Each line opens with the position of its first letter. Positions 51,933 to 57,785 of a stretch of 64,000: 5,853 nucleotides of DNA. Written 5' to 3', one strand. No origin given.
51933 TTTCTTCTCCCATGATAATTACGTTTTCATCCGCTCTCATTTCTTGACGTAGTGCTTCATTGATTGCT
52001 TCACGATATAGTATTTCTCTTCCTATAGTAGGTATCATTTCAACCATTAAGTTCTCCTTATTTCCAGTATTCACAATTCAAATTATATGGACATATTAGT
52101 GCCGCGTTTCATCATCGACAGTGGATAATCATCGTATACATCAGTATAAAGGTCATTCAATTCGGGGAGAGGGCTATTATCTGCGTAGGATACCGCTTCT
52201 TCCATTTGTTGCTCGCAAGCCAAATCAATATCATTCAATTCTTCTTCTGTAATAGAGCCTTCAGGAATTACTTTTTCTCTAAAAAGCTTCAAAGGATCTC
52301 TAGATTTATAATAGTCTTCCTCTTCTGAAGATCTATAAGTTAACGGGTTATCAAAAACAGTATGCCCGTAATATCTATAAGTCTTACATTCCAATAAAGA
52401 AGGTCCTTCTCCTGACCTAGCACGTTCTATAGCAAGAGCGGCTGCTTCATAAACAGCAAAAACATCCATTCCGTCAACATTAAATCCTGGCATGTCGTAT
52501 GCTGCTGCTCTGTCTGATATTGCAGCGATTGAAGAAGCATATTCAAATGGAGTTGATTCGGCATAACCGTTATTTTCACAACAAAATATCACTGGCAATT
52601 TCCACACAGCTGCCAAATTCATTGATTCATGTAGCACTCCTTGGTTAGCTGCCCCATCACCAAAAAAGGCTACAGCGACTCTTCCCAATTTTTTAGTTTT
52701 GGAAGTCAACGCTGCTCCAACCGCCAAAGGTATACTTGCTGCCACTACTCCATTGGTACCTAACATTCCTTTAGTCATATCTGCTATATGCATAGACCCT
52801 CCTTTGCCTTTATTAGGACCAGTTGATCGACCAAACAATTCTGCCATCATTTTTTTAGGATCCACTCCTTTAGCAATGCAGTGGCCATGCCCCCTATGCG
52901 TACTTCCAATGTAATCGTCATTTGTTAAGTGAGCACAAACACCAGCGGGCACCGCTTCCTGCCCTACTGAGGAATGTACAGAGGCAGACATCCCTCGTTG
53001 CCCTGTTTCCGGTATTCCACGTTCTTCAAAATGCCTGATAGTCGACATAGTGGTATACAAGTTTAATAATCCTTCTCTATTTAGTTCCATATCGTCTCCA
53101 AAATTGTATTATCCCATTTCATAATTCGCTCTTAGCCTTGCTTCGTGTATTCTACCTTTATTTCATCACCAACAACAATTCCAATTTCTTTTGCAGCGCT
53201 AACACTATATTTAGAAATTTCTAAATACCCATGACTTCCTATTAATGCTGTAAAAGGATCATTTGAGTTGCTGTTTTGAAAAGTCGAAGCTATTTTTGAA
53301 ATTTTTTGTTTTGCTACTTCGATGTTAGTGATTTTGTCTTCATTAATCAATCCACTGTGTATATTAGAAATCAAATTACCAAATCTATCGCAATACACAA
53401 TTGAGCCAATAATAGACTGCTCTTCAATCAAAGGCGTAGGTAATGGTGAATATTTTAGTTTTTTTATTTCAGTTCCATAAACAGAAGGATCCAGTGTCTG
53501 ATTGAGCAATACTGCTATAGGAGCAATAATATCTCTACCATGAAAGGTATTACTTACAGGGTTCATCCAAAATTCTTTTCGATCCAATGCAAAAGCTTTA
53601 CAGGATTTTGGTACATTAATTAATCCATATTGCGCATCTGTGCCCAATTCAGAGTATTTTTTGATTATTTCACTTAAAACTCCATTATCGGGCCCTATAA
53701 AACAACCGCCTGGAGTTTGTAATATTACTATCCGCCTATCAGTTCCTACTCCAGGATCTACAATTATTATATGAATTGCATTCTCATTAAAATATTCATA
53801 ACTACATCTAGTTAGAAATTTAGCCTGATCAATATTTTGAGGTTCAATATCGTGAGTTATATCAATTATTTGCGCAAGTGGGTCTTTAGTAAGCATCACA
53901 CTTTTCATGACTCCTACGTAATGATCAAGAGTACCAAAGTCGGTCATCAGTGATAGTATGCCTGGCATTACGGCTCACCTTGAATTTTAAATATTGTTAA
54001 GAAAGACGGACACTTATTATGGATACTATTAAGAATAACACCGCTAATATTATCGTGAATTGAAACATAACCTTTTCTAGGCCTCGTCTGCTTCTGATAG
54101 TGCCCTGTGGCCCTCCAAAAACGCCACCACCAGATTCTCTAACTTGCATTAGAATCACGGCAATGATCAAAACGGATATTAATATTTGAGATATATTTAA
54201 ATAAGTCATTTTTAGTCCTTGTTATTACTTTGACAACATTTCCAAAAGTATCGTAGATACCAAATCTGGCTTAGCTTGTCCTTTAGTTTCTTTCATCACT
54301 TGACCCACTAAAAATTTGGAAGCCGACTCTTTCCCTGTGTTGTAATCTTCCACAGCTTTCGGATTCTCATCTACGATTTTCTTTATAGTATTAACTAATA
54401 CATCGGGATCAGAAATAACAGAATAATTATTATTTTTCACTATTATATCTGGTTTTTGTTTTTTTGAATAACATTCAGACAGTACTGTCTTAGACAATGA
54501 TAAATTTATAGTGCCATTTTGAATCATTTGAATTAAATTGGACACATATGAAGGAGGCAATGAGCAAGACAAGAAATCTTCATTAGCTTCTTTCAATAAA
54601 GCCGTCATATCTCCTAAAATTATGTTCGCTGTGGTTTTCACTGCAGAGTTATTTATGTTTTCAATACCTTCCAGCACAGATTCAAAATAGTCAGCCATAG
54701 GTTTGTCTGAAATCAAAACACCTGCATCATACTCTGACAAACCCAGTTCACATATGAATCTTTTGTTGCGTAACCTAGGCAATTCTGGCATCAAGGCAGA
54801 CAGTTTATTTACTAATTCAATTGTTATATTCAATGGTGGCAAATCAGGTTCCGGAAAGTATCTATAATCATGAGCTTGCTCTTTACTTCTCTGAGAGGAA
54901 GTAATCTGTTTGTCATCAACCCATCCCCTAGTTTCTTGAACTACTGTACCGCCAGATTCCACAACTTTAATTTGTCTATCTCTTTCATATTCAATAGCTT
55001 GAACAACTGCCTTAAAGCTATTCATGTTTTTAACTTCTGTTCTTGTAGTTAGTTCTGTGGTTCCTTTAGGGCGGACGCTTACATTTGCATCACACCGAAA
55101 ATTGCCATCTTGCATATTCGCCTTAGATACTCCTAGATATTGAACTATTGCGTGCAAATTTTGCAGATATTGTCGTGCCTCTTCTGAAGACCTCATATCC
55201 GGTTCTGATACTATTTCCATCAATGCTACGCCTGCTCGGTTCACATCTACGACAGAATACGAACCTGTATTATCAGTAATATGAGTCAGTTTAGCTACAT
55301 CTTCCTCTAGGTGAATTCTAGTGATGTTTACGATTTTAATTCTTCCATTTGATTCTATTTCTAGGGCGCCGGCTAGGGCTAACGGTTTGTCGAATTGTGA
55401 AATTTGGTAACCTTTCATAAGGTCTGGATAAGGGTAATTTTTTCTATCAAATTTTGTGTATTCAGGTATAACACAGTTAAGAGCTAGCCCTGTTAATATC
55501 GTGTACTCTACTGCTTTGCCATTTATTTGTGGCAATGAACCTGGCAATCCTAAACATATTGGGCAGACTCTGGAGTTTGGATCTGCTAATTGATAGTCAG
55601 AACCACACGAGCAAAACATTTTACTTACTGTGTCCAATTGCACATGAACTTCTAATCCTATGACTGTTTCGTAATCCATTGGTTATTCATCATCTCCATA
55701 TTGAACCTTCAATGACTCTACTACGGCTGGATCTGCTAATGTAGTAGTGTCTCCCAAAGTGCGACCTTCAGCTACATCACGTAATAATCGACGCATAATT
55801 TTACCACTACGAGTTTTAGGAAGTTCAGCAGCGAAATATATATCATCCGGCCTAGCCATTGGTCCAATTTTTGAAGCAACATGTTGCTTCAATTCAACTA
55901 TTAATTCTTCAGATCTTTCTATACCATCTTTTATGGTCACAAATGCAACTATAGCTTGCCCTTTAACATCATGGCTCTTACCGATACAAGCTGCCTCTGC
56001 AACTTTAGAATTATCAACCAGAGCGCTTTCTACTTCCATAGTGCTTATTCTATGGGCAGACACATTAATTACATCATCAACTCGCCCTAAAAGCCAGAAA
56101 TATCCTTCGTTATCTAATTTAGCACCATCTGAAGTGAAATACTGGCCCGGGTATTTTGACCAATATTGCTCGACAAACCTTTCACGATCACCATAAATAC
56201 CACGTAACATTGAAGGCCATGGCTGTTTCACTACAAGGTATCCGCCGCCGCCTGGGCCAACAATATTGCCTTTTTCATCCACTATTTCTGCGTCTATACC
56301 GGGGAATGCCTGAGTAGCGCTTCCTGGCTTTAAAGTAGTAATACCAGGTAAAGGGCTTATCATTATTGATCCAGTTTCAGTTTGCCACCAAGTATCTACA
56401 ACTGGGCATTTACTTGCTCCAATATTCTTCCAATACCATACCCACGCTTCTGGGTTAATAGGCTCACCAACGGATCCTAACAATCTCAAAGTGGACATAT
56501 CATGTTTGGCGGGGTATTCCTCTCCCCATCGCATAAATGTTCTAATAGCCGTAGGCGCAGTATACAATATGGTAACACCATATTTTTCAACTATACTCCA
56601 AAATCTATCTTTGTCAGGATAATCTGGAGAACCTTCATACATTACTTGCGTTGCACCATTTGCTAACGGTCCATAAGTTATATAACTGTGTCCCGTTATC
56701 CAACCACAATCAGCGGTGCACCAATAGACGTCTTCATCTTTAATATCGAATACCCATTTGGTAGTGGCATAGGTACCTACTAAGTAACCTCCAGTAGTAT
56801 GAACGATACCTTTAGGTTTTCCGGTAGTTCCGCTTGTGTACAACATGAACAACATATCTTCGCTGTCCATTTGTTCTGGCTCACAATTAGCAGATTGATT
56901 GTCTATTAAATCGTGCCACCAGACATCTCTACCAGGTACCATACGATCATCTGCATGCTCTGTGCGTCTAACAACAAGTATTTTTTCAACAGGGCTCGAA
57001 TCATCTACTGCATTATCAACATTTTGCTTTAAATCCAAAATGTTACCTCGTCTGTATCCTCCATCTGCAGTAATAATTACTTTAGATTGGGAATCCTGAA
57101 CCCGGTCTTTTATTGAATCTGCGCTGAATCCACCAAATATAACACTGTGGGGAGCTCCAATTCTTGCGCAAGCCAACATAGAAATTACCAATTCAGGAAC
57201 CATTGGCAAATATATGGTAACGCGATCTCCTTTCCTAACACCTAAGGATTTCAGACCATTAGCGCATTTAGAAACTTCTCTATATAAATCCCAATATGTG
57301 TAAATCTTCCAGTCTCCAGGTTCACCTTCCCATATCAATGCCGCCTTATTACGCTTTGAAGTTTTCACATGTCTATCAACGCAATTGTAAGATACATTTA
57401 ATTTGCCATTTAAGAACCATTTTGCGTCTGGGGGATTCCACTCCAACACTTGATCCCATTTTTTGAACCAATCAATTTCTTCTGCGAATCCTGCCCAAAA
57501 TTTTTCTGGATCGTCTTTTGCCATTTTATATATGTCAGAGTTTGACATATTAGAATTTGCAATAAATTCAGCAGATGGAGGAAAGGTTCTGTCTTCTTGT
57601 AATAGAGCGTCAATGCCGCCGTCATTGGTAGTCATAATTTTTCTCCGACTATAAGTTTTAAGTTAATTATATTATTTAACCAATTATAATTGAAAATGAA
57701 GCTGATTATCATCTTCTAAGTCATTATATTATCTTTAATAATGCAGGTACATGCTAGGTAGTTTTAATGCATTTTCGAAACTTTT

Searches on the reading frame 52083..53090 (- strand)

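Call 34: search_protein_families(library=pfam, proteins=[window:52083-53090:-], max_evalue=0.00001)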
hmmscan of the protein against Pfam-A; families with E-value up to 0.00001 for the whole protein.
window:52083-53090:- (335 aa): 1 family
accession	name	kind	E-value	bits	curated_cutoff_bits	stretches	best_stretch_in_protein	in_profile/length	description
PF00676.26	E1_dh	-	1.7e-94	316.6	22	1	14-310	2-298/300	Dehydrogenase E1 component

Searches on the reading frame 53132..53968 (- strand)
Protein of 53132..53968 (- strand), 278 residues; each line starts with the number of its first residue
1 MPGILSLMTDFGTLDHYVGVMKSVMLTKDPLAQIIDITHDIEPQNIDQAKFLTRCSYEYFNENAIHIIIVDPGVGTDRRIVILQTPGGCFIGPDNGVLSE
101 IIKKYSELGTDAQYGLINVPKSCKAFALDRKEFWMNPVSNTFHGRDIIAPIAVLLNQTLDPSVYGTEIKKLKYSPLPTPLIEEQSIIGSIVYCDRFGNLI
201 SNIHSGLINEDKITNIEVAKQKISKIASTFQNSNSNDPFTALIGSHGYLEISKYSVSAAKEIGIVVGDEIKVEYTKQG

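Call 34: search_protein_families(library=pfam, proteins=[window:53132-53968:-], max_evalue=0.00001)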
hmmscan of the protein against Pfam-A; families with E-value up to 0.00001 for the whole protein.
window:53132-53968:- (278 aa): 2 families
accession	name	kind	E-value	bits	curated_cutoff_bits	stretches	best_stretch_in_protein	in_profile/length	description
PF01887.21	SAM_HAT_N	-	2.8e-45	154.1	26.3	1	6-161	2-141/145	SAM hydroxide adenosyltransferase N-terminal domain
PF20257.3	SAM_HAT_C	-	2.7e-17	63.3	25.5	1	188-271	1-84/84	SAM hydroxide adenosyltransferase C-terminal domain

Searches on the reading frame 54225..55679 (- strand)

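Call 34: search_protein_families(library=pfam, proteins=[window:54225-55679:-], max_evalue=0.00001)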
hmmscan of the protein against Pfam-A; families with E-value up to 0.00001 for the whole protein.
window:54225-55679:- (484 aa): 2 families
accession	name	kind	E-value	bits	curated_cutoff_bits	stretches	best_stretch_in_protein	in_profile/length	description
PF02934.20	GatB_N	-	2.1e-116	388.4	23.4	1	5-290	1-276/277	GatB/GatE catalytic domain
PF02637.23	GatB_Yqey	-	5.3e-38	130.6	27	1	330-482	1-148/148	GatB domain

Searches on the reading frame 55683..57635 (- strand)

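Call 34: search_protein_families(library=pfam, proteins=[window:55683-57635:-], max_evalue=0.00001)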
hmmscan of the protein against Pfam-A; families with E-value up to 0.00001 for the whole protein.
window:55683-57635:- (650 aa): 3 families
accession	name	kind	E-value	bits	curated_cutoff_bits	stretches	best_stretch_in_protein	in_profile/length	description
PF00501.34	AMP-binding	-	1.2e-89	301.2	29.9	1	88-480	3-383/384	AMP-binding enzyme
PF13193.12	AMP-binding_C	-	7.1e-26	91.4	24.5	1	534-612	1-76/76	AMP-binding enzyme C-terminal domain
PF16177.11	ACAS_N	-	1.5e-21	76.4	27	1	34-85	3-55/55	Acetyl-coenzyme A synthetase N-terminus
